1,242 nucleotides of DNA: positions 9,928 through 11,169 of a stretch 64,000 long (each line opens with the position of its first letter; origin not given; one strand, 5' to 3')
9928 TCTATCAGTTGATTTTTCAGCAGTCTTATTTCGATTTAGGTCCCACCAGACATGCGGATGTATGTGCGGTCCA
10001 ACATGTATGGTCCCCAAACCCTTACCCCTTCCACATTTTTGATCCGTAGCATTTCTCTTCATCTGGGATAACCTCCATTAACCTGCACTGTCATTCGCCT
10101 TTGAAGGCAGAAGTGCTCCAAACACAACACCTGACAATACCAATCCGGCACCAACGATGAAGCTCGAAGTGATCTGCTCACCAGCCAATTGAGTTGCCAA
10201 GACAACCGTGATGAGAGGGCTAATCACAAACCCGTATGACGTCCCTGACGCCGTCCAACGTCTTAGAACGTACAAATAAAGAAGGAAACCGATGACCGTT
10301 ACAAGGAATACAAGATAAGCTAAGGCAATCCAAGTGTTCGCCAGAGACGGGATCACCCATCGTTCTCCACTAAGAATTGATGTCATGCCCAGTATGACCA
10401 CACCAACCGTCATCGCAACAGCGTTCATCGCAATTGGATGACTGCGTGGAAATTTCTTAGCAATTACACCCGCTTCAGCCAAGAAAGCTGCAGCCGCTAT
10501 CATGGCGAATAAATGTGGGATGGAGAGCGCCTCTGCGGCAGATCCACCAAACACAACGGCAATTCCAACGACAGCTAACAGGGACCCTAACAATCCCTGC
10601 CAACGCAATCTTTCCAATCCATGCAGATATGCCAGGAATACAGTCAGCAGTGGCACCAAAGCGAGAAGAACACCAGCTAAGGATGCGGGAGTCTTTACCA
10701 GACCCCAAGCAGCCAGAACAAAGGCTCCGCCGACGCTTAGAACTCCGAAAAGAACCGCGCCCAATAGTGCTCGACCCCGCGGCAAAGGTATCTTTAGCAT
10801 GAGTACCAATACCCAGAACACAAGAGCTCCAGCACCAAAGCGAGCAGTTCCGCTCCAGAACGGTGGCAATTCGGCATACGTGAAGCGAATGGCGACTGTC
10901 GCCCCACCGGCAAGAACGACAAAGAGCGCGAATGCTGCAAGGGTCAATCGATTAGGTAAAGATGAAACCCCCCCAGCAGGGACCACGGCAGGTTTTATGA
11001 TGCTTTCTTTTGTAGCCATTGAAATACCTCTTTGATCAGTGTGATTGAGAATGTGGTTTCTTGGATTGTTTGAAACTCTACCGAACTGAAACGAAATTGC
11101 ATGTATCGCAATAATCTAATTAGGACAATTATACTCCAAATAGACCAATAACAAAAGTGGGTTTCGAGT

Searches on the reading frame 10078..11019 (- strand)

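Call 17: search_protein_families(library=pfam, proteins=[window:10078-11019:-], max_evalue=0.0001)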
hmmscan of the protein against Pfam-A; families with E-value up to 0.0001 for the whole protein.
window:10078-11019:- (313 aa): 1 family
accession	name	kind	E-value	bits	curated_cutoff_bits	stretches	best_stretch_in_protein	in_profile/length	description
PF00892.27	EamA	-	7.3e-32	110.9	28.2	2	29-157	6-134/135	EamA-like transporter family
